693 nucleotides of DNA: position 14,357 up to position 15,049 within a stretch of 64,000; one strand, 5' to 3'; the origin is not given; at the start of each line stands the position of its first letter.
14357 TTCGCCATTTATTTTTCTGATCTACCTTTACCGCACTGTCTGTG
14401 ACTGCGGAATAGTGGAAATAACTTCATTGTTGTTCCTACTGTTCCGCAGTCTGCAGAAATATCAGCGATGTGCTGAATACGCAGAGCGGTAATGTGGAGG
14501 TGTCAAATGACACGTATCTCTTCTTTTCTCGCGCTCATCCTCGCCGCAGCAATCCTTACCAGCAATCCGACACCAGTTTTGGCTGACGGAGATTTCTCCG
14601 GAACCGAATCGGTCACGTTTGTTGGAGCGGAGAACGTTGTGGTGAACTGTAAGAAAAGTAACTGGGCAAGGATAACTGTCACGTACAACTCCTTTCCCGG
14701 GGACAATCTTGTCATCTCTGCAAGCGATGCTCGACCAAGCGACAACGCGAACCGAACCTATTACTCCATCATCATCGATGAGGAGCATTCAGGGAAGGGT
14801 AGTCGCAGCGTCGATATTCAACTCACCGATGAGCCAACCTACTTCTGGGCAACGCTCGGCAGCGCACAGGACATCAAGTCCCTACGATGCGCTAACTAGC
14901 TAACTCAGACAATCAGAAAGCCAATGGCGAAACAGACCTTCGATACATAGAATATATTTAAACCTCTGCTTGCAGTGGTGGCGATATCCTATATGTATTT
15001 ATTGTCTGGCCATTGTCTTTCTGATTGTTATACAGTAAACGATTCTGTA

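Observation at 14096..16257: GC-shifted islet between ruvC and the aldolase gene: strong promoter, multi-palindromic 320-nt leader, small secreted protein, 20-bp inverted repeat and an HTH protein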

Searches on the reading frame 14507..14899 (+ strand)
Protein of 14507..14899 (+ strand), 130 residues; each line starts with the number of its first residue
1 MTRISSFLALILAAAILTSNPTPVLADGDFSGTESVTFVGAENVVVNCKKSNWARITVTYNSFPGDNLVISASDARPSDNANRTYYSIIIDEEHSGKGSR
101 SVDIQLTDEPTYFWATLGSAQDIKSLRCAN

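Call 8: search_protein_families(library=pfam, proteins=[window:14507-14899:+], max_evalue=1)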
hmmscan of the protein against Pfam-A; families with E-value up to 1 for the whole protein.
window:14507-14899:+ (130 aa): 0 families

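Call 11: find_homologous_proteins(query=window:14507-14899:+, max_evalue=0.01)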
Query window:14507-14899:+ (130 aa): 1 proteins with E <= 0.01 among 11 candidates.
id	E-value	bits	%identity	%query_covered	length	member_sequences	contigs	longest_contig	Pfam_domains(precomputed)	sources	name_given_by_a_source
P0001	3.2e-79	280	100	100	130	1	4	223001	-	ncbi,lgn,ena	-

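Call 13: find_encoding_contigs(protein=P0001, flank=10000, max_places=6)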
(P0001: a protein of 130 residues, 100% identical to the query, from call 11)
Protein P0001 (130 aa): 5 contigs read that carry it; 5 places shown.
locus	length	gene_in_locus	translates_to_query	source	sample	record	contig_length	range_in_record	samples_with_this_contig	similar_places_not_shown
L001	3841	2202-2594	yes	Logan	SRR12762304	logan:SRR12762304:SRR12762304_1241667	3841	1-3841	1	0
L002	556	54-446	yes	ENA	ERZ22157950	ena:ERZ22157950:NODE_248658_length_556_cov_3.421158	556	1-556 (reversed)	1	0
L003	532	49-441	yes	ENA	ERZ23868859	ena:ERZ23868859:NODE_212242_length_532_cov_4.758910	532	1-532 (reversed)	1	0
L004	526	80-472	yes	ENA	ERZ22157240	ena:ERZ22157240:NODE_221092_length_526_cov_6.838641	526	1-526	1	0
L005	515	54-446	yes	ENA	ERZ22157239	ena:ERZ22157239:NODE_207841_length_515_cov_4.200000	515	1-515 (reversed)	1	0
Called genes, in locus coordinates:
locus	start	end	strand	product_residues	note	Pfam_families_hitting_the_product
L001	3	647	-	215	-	?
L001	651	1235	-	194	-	PF01330:RuvA_N, PF14520:HHH_5, PF07499:RuvA_C (weak)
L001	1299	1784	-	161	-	PF02075:RuvC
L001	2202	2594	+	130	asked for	-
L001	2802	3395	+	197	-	-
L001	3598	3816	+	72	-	-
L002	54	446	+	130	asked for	-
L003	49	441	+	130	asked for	-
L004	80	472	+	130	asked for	-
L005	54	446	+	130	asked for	-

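Call 21: search_protein_families(library=phrogs, proteins=[window:14507-14899:+], max_evalue=1)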
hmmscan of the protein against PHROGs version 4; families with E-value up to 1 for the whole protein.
window:14507-14899:+ (130 aa): 0 families

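Call 22: search_protein_families(library=ncbifam, proteins=[window:14507-14899:+], max_evalue=1)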
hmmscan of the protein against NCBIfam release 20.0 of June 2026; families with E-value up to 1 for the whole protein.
window:14507-14899:+ (130 aa): 0 families

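Call 23: search_protein_families(library=padloc, proteins=[window:14507-14899:+], max_evalue=1)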
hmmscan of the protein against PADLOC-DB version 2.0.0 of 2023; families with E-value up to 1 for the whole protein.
window:14507-14899:+ (130 aa): 0 families

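Call 46: predict_structure(protein=window:14507-14899:+)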
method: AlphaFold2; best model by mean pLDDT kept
length: 130 residues; sequences in the alignment: 1
mean_pLDDT: 49.3   pTM: 0.41
mean pLDDT of the five models: 49.3, 44.5, 43.2, 41.1, 35.9
residues with pLDDT >= 90: 0; 70-90: 0; 50-70: 60; < 50: 70
segments of 3 or more residues with pLDDT < 50: 1-10, 12-37, 39-43, 77-87, 91-93, 119-125, 128-130
pLDDT, mean of each block of 10 residues (from residue 1): 41 40 42 43 52 59 53 50 46 55 58 54 48
secondary structure, 60 per line:
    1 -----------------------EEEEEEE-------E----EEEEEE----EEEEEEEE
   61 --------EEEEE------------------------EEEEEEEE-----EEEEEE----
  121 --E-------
elements in order: E24-30 E43-48 E53-60 E69-73 E98-105 E111-116

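Call 57: find_related_loci(query=window:14507-14899:+, collection=viral_contigs, flank=5000)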
Query window:14507-14899:+ (130 aa) in viral_contigs; peptide patterns used: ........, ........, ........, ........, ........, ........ (x = any residue, [..] = any of these).
5 stretches matched a pattern, but none encodes a relative of the query by tblastn (E <= 1e-3).

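Call 62: fold_search(model_id=the predicted structure, library=pdb)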
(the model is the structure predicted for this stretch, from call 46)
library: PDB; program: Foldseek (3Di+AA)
matches with E <= 10: 1574; with E <= 0.001: 0
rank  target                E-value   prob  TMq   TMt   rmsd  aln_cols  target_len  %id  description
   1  7uab_A                9.3e-03  0.98  0.37  0.14   8.0       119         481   14  Human pro-meprin alpha (zymogen state) (released 2022-11-02)
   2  7uab_D                1.7e-02  0.97  0.36  0.13   6.7       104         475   13  Human pro-meprin alpha (zymogen state) (released 2022-11-02)
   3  4qaw_E                2.9e-02  0.85  0.33  0.12   8.3       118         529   12  Structure of modular Xyn30D from Paenibacillus barcinonensis (released 2014-10-08)
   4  4qaw_C                3.0e-02  0.92  0.37  0.13   7.8       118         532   14  Structure of modular Xyn30D from Paenibacillus barcinonensis (released 2014-10-08)
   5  7uai_C                3.2e-02  0.96  0.38  0.12   6.4       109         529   14  Meprin alpha helix in complex with fetuin-B (released 2022-11-02)
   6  4w8j                  3.4e-02  0.98  0.37  0.06   5.9        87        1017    8  Structure of the full-length insecticidal protein Cry1Ac reveals intriguing details of toxin packaging into in vivo form (released 2014-09-17)
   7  1nqj_B                3.6e-02  0.99  0.44  0.48   5.2       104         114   12  CRYSTAL STRUCTURE OF CLOSTRIDIUM HISTOLYTICUM COLG COLLAGENASE COLLAGEN-BINDING DOMAIN 3B AT 1.0 ANGSTROM RESOLUTION I (released 2003-04-15)
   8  7auw_A                3.6e-02  0.98  0.39  0.13   6.2       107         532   17  Inhibitory complex of human meprin beta with mouse fetuin-B. (released 2021-04-14)
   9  4qaw_H                3.6e-02  0.97  0.41  0.13   7.8       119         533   14  Structure of modular Xyn30D from Paenibacillus barcinonensis (released 2014-10-08)
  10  4d8m                  3.6e-02  0.94  0.36  0.11   6.5       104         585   12  Crystal structure of Bacillus thuringiensis Cry5B nematocidal toxin (released 2012-12-19)
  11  7uaf_C                3.8e-02  0.92  0.35  0.12   6.5       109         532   14  Human meprin alpha inhibitory complex with compound 10d (N~3~,N~3~-bis[(2H-1,3-benzodioxol-5-yl)methyl]-N-hydroxy-beta (released 2022-11-02)
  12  1nqj_A                3.8e-02  0.89  0.33  0.40   6.1       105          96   12  CRYSTAL STRUCTURE OF CLOSTRIDIUM HISTOLYTICUM COLG COLLAGENASE COLLAGEN-BINDING DOMAIN 3B AT 1.0 ANGSTROM RESOLUTION I (released 2003-04-15)
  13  7uaf_D                4.0e-02  0.93  0.36  0.11   7.0       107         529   14  Human meprin alpha inhibitory complex with compound 10d (N~3~,N~3~-bis[(2H-1,3-benzodioxol-5-yl)methyl]-N-hydroxy-beta (released 2022-11-02)
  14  4qb2                  4.0e-02  0.92  0.38  0.38   7.4       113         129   14  Structure of CBM35 in complex with glucuronic acid (released 2014-10-08)
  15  9bu8_A                4.0e-02  0.41  0.25  0.14  10.2       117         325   11  Vaccine elicited Fab c115.131 with influenza H10 JD13 HA trimer (released 2024-11-27)
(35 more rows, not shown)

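Call 68: search_solved_structures(query=window:14507-14899:+, max_evalue=10)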
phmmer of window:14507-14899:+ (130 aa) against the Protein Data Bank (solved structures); distinct sequences matched with E-value up to 10: 20.
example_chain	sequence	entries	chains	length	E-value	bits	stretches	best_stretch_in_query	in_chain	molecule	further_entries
1u3h_A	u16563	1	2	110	0.033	17.3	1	34-118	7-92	T-cell receptor alpha-chain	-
2p1y_A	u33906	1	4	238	0.045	16.9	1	32-118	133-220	bispecific alpha/beta TCR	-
1b88_A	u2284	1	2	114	0.068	16.3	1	34-122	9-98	T CELL RECEPTOR V-ALPHA DOMAIN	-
3mff_A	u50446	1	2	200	0.077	16.1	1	34-119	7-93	T cell receptor alpha chain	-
6mng_A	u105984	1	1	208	0.12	15.5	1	34-120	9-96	4738 TCR alpha chain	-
6mkr_A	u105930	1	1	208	0.12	15.5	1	34-117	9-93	5287 TCR alpha chain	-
4p23_A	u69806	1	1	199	0.14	15.3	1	34-119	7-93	J809.B5 TCR V alpha chain (Va2.8)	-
4p46_A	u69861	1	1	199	0.14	15.3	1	34-119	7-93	J809.B5 TCR Y31A alpha chain (Va2.8)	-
6mnm_A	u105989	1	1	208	0.2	14.8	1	34-119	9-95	6256 TCR alpha chain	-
3rdt_A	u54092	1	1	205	0.2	14.8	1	34-119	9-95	TCR 809.B5 alpha chain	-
6mkd_A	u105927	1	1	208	0.25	14.5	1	34-118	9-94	4699 TCR alpha chain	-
5ivx_E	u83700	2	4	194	0.26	14.4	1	34-122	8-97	T-CELL RECEPTOR ALPHA CHAIN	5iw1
5sws_D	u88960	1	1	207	0.27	14.4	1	34-116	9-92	NP1-B17 TCR alpha chain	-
4p5t_A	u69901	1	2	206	0.27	14.4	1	34-116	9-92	TRA protein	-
6mno_A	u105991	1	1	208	0.29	14.3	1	34-117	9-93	6235 TCR alpha chain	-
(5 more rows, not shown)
